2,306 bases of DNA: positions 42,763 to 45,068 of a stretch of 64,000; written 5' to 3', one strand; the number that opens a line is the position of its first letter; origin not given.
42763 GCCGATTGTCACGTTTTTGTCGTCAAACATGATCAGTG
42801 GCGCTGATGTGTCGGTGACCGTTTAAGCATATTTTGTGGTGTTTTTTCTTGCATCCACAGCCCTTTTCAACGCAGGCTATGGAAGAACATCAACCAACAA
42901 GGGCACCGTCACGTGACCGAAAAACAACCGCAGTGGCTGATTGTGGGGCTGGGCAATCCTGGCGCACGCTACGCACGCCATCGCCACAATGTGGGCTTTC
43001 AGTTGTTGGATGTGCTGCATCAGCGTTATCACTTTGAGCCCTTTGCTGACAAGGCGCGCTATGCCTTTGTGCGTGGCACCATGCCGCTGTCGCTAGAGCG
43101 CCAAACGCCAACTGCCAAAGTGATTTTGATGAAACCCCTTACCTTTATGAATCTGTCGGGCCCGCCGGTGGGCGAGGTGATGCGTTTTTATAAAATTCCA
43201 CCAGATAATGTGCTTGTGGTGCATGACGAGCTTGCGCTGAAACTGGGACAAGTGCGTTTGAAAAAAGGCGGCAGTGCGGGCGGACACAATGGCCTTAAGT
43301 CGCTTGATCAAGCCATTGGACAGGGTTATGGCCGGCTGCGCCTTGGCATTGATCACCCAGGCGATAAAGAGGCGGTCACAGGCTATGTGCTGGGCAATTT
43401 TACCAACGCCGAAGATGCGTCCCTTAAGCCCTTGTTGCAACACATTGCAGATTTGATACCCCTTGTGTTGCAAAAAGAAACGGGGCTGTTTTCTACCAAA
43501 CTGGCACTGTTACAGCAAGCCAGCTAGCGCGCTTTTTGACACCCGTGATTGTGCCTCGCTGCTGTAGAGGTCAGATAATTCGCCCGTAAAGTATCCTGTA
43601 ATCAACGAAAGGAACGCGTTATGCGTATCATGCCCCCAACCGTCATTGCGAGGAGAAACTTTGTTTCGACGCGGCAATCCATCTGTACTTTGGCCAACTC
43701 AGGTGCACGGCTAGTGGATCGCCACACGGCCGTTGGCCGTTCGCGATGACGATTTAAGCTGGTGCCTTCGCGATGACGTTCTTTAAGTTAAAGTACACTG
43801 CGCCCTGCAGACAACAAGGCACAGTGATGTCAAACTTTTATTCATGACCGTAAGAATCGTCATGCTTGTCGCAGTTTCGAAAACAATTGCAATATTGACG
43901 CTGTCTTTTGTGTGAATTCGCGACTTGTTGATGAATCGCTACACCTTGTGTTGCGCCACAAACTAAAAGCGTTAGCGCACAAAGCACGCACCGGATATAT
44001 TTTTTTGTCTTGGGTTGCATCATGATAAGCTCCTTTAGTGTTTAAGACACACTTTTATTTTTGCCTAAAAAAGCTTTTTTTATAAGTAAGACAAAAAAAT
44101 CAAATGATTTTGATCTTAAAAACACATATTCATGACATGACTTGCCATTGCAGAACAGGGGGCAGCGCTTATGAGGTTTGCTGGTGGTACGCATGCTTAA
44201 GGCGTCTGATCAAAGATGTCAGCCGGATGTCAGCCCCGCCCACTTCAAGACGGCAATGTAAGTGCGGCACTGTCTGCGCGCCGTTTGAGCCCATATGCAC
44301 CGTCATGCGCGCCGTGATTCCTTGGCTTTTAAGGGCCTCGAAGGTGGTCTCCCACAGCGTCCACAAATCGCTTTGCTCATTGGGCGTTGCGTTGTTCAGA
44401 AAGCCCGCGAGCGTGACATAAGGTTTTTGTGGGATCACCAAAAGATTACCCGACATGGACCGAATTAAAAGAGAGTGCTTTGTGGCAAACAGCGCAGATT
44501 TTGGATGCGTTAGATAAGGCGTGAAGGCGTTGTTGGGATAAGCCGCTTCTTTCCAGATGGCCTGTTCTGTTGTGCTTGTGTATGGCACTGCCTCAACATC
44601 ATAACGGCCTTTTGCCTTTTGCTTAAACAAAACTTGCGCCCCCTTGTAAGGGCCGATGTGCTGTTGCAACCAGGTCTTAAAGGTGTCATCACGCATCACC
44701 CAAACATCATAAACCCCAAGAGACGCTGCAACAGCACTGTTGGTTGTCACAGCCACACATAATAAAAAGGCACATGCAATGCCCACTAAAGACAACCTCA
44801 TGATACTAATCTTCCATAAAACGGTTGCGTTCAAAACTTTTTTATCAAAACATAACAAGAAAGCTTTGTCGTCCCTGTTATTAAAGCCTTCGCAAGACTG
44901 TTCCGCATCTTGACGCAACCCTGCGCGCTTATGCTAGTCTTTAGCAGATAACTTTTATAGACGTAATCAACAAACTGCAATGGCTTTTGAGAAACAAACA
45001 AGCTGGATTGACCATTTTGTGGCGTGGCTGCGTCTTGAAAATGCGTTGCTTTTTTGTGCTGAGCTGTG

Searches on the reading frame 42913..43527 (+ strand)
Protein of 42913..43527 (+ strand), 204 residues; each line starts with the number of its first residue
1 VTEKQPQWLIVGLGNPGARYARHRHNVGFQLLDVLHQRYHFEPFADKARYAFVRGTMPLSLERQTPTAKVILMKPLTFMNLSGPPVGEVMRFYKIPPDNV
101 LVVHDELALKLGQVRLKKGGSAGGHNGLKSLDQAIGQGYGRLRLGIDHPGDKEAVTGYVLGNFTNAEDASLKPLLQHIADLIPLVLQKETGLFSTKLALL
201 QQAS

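Call 16: search_protein_families(library=ncbifam, proteins=[window:42913-43527:+], max_evalue=0.00001)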
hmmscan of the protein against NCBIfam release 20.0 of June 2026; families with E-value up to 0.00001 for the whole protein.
window:42913-43527:+ (204 aa): 1 family
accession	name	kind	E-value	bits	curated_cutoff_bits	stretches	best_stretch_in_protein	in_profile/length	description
TIGR00447.2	pth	equivalog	1.2e-56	191.2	100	1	8-183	1-170/172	aminoacyl-tRNA hydrolase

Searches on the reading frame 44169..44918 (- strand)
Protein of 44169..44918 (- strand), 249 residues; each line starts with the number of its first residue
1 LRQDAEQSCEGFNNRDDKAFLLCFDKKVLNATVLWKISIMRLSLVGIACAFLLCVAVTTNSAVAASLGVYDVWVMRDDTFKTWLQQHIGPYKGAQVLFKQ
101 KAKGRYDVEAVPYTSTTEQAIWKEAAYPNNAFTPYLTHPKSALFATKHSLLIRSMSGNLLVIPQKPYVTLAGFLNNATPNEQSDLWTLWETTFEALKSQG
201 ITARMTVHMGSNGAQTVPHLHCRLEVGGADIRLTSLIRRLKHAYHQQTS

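Call 89: search_protein_families(library=pfam, proteins=[window:44169-44918:-], max_evalue=0.001)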
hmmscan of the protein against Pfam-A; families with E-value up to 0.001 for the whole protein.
window:44169-44918:- (249 aa): 2 families
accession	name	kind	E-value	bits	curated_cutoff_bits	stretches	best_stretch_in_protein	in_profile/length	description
PF01230.28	HIT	-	2e-05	25.6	21.5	1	157-222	27-90/98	HIT domain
PF22086.1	DUF6940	-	0.00013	22.8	27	1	72-225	8-156/168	Family of unknown function (DUF6940)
